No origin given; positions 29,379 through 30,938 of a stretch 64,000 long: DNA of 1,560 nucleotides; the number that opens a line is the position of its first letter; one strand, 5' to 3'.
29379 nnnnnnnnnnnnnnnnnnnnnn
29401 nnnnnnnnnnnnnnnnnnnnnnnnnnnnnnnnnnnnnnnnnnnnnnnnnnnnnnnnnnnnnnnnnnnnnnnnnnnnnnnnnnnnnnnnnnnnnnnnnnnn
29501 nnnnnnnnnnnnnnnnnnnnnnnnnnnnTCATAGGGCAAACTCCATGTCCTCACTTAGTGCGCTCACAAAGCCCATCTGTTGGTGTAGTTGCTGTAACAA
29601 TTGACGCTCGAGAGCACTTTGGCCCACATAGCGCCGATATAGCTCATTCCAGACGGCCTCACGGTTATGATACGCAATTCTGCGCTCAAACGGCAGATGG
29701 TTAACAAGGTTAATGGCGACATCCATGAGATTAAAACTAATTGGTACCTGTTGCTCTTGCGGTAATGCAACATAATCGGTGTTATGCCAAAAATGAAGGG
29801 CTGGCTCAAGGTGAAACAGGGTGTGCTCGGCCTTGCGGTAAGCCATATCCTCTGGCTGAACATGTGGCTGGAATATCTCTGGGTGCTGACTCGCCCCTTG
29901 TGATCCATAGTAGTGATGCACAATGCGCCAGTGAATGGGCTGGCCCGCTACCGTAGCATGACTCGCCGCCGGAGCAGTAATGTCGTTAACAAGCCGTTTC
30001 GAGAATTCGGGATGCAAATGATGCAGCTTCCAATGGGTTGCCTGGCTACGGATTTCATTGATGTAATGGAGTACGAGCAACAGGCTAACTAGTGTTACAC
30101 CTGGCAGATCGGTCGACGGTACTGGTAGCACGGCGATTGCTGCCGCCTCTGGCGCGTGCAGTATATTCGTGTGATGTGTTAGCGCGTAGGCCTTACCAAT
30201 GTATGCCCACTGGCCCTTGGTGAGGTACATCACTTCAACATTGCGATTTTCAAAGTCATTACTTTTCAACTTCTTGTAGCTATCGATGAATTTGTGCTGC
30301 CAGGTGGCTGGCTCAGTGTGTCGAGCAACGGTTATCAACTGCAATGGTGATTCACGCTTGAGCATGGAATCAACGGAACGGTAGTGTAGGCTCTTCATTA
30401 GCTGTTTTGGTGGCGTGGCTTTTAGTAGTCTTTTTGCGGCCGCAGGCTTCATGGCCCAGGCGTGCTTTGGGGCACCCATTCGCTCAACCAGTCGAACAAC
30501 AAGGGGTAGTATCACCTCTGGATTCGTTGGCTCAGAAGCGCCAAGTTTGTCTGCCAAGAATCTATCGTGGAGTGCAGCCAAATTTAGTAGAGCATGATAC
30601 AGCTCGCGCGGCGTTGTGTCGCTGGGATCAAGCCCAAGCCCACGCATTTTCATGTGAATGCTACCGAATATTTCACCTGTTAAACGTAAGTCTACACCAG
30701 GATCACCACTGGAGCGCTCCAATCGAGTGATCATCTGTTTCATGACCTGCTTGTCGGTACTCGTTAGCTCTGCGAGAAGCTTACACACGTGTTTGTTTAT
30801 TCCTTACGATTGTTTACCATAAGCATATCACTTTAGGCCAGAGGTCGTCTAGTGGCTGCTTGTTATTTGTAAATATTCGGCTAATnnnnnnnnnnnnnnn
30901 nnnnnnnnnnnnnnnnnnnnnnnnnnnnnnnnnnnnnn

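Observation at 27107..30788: Uncharacterised cassette: His-rich 419-aa protein coupled to a degenerate TIGR00725/LOG-like protein, plus a 565-aa helical orphan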

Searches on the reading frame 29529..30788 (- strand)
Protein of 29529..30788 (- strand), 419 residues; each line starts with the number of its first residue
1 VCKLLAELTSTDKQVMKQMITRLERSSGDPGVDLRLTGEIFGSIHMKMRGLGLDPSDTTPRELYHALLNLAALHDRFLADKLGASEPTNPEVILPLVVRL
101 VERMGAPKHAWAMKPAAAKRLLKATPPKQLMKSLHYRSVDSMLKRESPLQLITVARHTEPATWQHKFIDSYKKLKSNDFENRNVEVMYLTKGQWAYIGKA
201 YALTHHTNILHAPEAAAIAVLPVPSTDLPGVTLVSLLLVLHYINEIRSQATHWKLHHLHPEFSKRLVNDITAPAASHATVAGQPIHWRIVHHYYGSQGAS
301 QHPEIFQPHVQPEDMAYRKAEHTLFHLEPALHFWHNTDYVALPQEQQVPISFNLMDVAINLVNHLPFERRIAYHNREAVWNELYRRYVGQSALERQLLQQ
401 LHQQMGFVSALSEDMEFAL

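Call 3: search_protein_families(library=pfam, proteins=[window:29529-30788:-], max_evalue=1)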
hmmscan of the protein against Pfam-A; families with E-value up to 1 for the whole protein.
window:29529-30788:- (419 aa): 2 families
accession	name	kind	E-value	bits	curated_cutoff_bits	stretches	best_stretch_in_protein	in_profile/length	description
PF15357.11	SEEK1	-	0.089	13.4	27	1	320-342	39-61/149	Psoriasis susceptibility 1 candidate 1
PF15999.10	DUF4774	-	0.24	11.6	25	1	197-219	24-45/56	Domain of unknown function (DUF4774)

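Call 4: search_protein_families(library=ncbifam, proteins=[window:29529-30788:-], max_evalue=1)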
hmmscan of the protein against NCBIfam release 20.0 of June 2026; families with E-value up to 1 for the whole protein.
window:29529-30788:- (419 aa): 0 families

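Call 5: search_protein_families(library=padloc, proteins=[window:29529-30788:-], max_evalue=1)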
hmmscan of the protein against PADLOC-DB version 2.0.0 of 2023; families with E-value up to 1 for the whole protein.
window:29529-30788:- (419 aa): 0 families

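Call 6: find_homologous_proteins(query=window:29529-30788:-)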
Query window:29529-30788:- (419 aa): 665 proteins with E <= 0.001 among 8000 candidates; the best 120 are listed.
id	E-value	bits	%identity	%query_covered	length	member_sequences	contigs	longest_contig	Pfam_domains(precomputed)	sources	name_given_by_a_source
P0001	6.9e-251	851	86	100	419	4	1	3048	-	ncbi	-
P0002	1.8e-237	806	81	100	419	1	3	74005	-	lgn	-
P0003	1.1e-202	692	71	100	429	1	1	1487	-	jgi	jgi:hypothetical protein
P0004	3.5e-169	582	61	100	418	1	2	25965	-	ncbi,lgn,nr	ncbi:MAG TPA: hypothetical protein VLF87_01590 [Patescibacteria group bacterium]|nr:hypothetical pro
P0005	5.1e-166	571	60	100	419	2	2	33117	-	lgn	-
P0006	2.7e-164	565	58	100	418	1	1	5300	-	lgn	-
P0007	1.9e-163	563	59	100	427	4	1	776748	-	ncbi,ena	-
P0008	3.5e-162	558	57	100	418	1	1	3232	-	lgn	-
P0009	9.9e-162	557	59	100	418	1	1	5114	-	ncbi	-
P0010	1.6e-161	556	56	100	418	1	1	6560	-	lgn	-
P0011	2.8e-161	556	58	100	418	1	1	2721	-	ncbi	-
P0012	6.9e-161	554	58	100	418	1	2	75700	-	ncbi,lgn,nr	ncbi:MAG TPA: hypothetical protein VLE74_04470 [Candidatus Saccharimonadales bacterium]|nr:hypotheti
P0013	5.7e-160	551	56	100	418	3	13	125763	-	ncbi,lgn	-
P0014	8.4e-160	551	57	100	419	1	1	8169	-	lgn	-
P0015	6.1e-159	548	55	100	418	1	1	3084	-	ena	-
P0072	7.0e-128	446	47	97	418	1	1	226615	-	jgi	jgi:hypothetical protein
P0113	1.7e-120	421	46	97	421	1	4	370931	-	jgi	jgi:hypothetical protein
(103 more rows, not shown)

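Call 7: search_solved_structures(query=window:29529-30788:-, max_evalue=10)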
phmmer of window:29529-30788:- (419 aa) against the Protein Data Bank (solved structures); distinct sequences matched with E-value up to 10: 0.

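Call 9: find_encoding_contigs(protein=P0007, flank=8000, max_places=2)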
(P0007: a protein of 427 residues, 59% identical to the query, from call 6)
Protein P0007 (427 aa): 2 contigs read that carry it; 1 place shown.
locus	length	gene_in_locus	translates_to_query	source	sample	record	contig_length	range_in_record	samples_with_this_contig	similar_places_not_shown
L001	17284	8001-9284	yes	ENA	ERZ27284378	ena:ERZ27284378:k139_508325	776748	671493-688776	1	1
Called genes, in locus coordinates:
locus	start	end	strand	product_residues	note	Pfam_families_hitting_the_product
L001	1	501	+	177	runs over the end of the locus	PF00719:Pyrophosphatase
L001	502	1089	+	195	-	PF00293:NUDIX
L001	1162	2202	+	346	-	PF00044:Gp_dh_N, PF02800:Gp_dh_C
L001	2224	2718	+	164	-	PF02502:LacAB_rpiB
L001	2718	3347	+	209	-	PF00834:Ribul_P_3_epim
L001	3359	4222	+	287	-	PF13292:DXP_synthase_N, PF00456:Transketolase_N, PF00676:E1_dh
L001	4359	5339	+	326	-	PF02779:Transket_pyr, PF02780:Transketolase_C, PF22613:Transketolase_C_1 (weak)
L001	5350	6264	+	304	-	PF01116:F_bP_aldolase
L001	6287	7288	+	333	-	PF00294:PfkB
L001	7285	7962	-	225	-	-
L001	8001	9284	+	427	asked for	-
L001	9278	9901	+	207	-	PF18306:LDcluster4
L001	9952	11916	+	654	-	PF00270:DEAD (faint), PF04851:ResIII, PF17757:UvrB_inter, PF27431:UvrB_3rd, PF00271:Helicase_C, PF12344:UvrB, PF02151:UVR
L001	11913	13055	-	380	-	-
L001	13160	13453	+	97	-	PF02686:GatC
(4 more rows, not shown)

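Call 10: find_encoding_contigs(protein=P0113, flank=8000, max_places=2)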
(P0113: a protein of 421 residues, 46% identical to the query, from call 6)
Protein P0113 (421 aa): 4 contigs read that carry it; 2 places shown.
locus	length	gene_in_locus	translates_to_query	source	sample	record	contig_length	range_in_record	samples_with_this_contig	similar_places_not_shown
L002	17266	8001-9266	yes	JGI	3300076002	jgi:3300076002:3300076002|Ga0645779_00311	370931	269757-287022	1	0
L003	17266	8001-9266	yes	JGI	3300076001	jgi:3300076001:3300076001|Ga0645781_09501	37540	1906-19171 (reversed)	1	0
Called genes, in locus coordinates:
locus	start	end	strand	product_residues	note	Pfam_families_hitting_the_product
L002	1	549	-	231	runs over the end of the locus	PF00175:NAD_binding_1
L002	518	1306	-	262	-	PF03009:GDPD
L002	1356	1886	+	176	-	PF00719:Pyrophosphatase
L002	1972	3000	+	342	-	PF00044:Gp_dh_N, PF02800:Gp_dh_C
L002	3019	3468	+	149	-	PF02502:LacAB_rpiB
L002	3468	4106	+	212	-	PF00834:Ribul_P_3_epim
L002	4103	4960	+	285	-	PF13292:DXP_synthase_N, PF00456:Transketolase_N, PF00676:E1_dh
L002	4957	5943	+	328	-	PF02779:Transket_pyr, PF02780:Transketolase_C, PF22613:Transketolase_C_1 (faint)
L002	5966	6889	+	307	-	PF01116:F_bP_aldolase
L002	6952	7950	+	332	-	PF00294:PfkB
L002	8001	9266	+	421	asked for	-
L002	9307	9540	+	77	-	-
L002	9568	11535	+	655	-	PF00270:DEAD (faint), PF04851:ResIII, PF17757:UvrB_inter, PF27431:UvrB_3rd, PF00271:Helicase_C, PF12344:UvrB, PF02151:UVR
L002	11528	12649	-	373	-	-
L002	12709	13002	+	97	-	PF02686:GatC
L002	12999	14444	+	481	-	PF01425:Amidase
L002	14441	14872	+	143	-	-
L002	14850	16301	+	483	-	PF02934:GatB_N, PF02637:GatB_Yqey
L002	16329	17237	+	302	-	PF00483:NTP_transferase, PF12804:NTP_transf_3 (weak)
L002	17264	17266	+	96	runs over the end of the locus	-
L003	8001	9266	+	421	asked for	-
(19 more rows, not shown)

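Call 11: find_encoding_contigs(protein=P0072, flank=8000, max_places=2)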
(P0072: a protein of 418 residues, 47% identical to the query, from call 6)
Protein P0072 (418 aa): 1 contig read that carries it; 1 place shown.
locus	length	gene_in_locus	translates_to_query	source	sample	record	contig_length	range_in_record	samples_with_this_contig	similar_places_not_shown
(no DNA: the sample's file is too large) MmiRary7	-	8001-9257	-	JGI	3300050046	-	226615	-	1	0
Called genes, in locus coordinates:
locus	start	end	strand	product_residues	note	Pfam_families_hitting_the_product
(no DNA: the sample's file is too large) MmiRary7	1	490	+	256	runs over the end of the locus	PF00459:Inositol_P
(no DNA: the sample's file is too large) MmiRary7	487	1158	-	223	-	PF02397:Bac_transf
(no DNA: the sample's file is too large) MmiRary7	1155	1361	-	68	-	-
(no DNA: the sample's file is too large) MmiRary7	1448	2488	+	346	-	PF00044:Gp_dh_N, PF02800:Gp_dh_C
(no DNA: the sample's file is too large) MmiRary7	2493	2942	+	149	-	PF02502:LacAB_rpiB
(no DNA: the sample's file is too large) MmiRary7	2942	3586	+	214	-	PF00834:Ribul_P_3_epim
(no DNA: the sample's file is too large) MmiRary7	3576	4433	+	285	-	PF13292:DXP_synthase_N, PF00456:Transketolase_N, PF00676:E1_dh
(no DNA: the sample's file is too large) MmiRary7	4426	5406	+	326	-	PF02779:Transket_pyr, PF02780:Transketolase_C, PF22613:Transketolase_C_1 (weak)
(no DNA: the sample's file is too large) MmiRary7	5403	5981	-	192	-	-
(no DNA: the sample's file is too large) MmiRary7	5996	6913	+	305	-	PF01116:F_bP_aldolase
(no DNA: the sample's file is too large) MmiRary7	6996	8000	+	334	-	PF00294:PfkB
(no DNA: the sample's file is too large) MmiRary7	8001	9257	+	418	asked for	-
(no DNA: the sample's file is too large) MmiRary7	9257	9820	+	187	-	PF18306:LDcluster4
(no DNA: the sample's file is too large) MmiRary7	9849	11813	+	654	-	PF00270:DEAD (faint), PF04851:ResIII, PF17757:UvrB_inter, PF27431:UvrB_3rd, PF00271:Helicase_C, PF12344:UvrB, PF02151:UVR (weak)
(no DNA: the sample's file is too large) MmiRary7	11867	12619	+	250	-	PF18920:DUF5671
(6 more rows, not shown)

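Call 17: find_encoding_contigs(protein=P0002, flank=9000, max_places=3)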
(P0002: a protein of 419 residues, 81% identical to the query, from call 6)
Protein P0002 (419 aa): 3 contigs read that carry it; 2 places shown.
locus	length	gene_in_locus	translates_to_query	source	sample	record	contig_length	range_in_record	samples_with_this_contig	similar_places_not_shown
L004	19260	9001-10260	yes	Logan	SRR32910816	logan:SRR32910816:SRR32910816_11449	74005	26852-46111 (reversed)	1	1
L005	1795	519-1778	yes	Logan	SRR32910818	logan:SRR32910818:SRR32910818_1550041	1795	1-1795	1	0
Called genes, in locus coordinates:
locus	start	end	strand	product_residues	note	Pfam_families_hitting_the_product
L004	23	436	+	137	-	PF12802:MarR_2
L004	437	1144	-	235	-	PF00175:NAD_binding_1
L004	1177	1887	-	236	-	PF03009:GDPD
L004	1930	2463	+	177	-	PF00719:Pyrophosphatase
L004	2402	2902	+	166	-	PF00293:NUDIX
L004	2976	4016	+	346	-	PF00044:Gp_dh_N, PF02800:Gp_dh_C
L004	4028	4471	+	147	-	PF02502:LacAB_rpiB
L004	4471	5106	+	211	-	PF00834:Ribul_P_3_epim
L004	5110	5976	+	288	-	PF13292:DXP_synthase_N, PF00456:Transketolase_N, PF00676:E1_dh, PF09364:XFP_N (weak)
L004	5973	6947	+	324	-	PF02779:Transket_pyr, PF02780:Transketolase_C, PF22613:Transketolase_C_1 (weak)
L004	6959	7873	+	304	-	PF01116:F_bP_aldolase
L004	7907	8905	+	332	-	PF00294:PfkB, PF08543:Phos_pyr_kin (weak)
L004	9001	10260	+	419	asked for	-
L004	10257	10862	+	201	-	PF18306:LDcluster4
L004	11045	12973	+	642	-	PF04851:ResIII, PF17757:UvrB_inter, PF27431:UvrB_3rd, PF00271:Helicase_C, PF12344:UvrB, PF02151:UVR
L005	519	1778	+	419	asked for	-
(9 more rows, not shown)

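Call 22: predict_structure(alignment_id=A1)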
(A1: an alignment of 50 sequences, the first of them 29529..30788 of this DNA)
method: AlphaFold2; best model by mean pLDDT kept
length: 419 residues; sequences in the alignment: 50
mean_pLDDT: 90.3   pTM: 0.89
mean pLDDT of the five models: 90.3, 89.4, 87.4, 84.7, 80.6
residues with pLDDT >= 90: 278; 70-90: 123; 50-70: 17; < 50: 1
segments of 3 or more residues with pLDDT < 50: none
pLDDT, mean of each block of 10 residues (from residue 1): 86 91 90 92 95 95 97 97 94 95 91 97 97 96 96 96 95 94 95 87 89 97 88 95 94 91 89 79 89 86 82 83 87 92 88 95 93 91 90 90 71 52
secondary structure, 60 per line:
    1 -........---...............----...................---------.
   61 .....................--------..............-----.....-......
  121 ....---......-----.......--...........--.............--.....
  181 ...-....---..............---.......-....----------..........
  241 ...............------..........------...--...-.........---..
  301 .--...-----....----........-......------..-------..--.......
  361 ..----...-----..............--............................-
elements in order: H2-9 H13-27 H32-50 H60-81 H90-103 E109-113 H115-124 H128-133 H139-145 H148-158 H161-173 E179-183 E185-188 H192-205 E209-212 E217-220 H231-255 H262-271 E278-280 E283-285 H287-295 H312-315 H320-327 H329-334 H354-362 H375-388 H391-418

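Call 34: fold_search(model_id=the predicted structure, library=pdb)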
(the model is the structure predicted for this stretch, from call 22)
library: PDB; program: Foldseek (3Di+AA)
matches with E <= 10: 28; with E <= 0.001: 0
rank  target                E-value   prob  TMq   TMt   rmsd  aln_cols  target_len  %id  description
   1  3dwc_B                1.1e+00  0.02  0.11  0.10  22.6       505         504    8  Trypanosoma Cruzi Metallocarboxypeptidase 1 (released 2008-09-09)
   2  4nee_A                1.4e+00  0.02  0.12  0.12  27.4       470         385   14  crystal structure of AP-2 alpha/simga2 complex bound to HIV-1 Nef (released 2014-01-29)
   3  5has_D                2.7e+00  0.01  0.10  0.11  27.0       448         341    9  Crystal structure of the N-terminal DCB-HUS domain of T. terrestris Sec7 (released 2016-01-27)
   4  8wi2_A                3.0e+00  0.02  0.11  0.05  25.5       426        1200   11  RD-hMRP5-inward open (released 2024-07-03)
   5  8ymc_C                3.6e+00  0.01  0.10  0.12  24.6       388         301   10  FtsEX in nanodisc (released 2025-03-12)
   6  3zbo_A                4.8e+00  0.02  0.08  0.12  16.8       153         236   10  A new family of proteins related to the HEAT-like repeat DNA glycosylases with affinity for branched DNA structures (released 2013-05-15)
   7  2nyf                  4.8e+00  0.01  0.09  0.08  23.6       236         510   13  Crystal structure of phenylalanine ammonia-lyase from Nostoc punctiforme (released 2007-02-06)
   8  6wtw_A                5.3e+00  0.01  0.11  0.10  21.0       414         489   12  Structure of LaINDY crystallized in the presence of alpha-ketoglutarate and malate (released 2020-09-16)
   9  6nmj_A                5.6e+00  0.01  0.10  0.10  22.8       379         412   12  Crystal Structure of Rat Ric-8A G alpha binding domain, "Paratone-N Immersed" (released 2019-06-26)
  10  2jis_A                5.9e+00  0.02  0.07  0.07  18.8       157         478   13  Human cysteine sulfinic acid decarboxylase (CSAD) in complex with PLP. (released 2007-08-28)
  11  1pwv_B                5.9e+00  0.02  0.13  0.08  16.5       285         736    9  Crystal structure of Anthrax Lethal Factor wild-type protein complexed with an optimised peptide substrate. (released 2004-02-03)
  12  1pww_B                7.1e+00  0.02  0.12  0.08  16.4       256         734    9  Crystal structure of Anthrax Lethal Factor active site mutant protein complexed with an optimised peptide substrate in (released 2004-01-27)
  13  3wfo_B                7.1e+00  0.01  0.09  0.08  18.0       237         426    9  tRNA processing enzyme (apo form 1) (released 2014-01-01)
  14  6yvr_AAA              7.8e+00  0.01  0.10  0.09  24.9       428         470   12  Crystal structure of the neurotensin receptor 1 in complex with the peptide full agonist NTS8-13 (released 2021-02-10)
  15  4zb8                  8.2e+00  0.01  0.10  0.16  17.1       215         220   10  Crystal structure of the glutathione transferase URE2P6 from Phanerochaete chrysosporium in complex with oxidized glutat (released 2015-09-30)
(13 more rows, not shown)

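Call 35: search_solved_structures(query=A1, max_evalue=10, show_alignments=3)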
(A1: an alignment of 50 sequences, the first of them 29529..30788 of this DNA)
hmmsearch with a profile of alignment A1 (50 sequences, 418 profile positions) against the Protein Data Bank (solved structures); distinct sequences matched with E-value up to 10: 1.
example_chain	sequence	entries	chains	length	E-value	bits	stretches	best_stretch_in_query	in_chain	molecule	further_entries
2jvf_A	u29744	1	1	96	0.75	12.1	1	37-106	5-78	de novo protein M7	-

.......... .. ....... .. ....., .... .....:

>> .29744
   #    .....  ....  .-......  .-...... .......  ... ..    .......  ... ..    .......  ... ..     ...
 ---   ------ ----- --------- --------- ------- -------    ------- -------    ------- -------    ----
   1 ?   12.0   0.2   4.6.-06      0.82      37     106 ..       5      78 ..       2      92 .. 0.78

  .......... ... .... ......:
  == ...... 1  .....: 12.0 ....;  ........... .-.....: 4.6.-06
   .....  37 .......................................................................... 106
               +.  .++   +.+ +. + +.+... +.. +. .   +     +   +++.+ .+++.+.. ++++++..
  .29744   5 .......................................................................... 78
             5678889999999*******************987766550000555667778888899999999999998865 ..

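Call 36: search_protein_families(library=pfam, alignment_id=A1, max_evalue=1)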
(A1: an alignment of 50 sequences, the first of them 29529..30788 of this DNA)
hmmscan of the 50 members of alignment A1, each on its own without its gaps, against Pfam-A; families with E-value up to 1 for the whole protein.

A. member 1, window:29529-30788:- (419 aa): 2 families
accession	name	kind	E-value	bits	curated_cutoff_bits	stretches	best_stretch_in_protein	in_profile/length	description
PF15357.11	SEEK1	-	0.089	13.4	27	1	320-342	39-61/149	Psoriasis susceptibility 1 candidate 1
PF15999.10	DUF4774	-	0.24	11.6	25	1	197-219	24-45/56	Domain of unknown function (DUF4774)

B. families by the number of members that match (of 50 scanned): 22 families
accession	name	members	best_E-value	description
PF14837.11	INTS5_N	5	0.0089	Integrator complex subunit 5 N-terminus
PF00373.23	FERM_M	3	0.022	FERM central domain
PF15357.11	SEEK1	3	0.089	Psoriasis susceptibility 1 candidate 1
PF25214.1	HVO_B0008_N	3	0.093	HVO_B0008 N-terminal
PF19832.4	DUF6313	1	0.0096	Family of unknown function (DUF6313)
PF05942.16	PaREP1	1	0.023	Archaeal PaREP1/PaREP8 family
PF21693.2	SWT1_3rd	1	0.049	Transcriptional protein SWT1, C-terminal domain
PF22817.2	ApeP-like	1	0.053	ApeP dehydratase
PF06850.17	PHB_depo_C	1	0.071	PHB de-polymerase C-terminus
PF01978.25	TrmB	1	0.085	Sugar-specific transcriptional regulator TrmB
PF19562.4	DUF6084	1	0.095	Family of unknown function (DUF6084)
PF09613.16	HrpB1_HrpK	1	0.11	Bacterial type III secretion protein (HrpB1_HrpK)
PF14094.11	DUF4272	1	0.13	Domain of unknown function (DUF4272)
PF11015.13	DUF2853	1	0.14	Protein of unknown function (DUF2853)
PF17334.7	CsgA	1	0.14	Minor curli fiber component A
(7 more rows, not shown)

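Call 39: search_protein_representatives(alignment_id=A1)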
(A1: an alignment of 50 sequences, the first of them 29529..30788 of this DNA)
Query: 50 sequences, 418 profile positions. Proteins with E-value up to 0.001 (for the whole library): 925; up to 1e-10: 764; up to 1e-30: 488. The best 150 are listed.
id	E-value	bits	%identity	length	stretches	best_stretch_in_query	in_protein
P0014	1.4e-191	653.6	-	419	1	1-418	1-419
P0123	1.7e-171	587.4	-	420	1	1-408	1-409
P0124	5.8e-157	539.6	-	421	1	1-407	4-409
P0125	6.3e-156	536.1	-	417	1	1-408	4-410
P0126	1.5e-154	531.6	-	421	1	1-405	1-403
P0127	9.1e-149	512.6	-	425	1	1-416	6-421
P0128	3.5e-148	510.6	-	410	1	1-408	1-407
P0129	1.9e-145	501.6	-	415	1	1-407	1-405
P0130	2.6e-145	501.2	-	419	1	1-409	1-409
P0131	1.8e-144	498.4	-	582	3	1-410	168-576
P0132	1.1e-143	495.8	-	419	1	1-410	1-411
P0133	3.7e-143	494.1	-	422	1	1-409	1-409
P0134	5.2e-142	490.3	-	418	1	1-408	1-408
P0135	1.2e-141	489.1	-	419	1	1-414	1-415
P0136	1.0e-140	486.0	-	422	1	1-410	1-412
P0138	2.6e-138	478.1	-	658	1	1-410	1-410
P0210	1.2e-95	337.5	-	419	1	1-390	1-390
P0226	2.0e-86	307.2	-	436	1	1-408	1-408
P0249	7.1e-81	288.9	-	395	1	1-398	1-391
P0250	8.3e-81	288.7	-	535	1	1-374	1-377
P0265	4.6e-78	279.7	-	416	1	1-410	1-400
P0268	6.6e-78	279.1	-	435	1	50-404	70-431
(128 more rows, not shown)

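Call 40: search_protein_families(library=pfam, proteins=[P0138, P0131, P0250, P0268, P0226], max_evalue=0.01)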
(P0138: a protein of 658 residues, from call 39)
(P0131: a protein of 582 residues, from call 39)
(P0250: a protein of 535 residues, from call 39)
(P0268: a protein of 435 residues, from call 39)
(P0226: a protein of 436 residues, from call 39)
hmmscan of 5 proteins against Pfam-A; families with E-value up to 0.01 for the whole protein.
P0138 (658 aa): 3 families
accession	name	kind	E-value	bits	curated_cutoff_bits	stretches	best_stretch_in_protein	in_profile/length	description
PF03641.19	Lysine_decarbox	-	1.4e-32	113.1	27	1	505-634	1-129/131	Possible lysine decarboxylase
PF18306.6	LDcluster4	-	3.2e-15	56.5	26.3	1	462-573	2-111/151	SLOG cluster4 family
PF02481.21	DNA_processg_A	-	0.0039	16.8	29.6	1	455-521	38-102/212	DNA recombination-mediator protein A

P0131 (582 aa): 0 families

P0250 (535 aa): 0 families

P0268 (435 aa): 0 families

P0226 (436 aa): 0 families
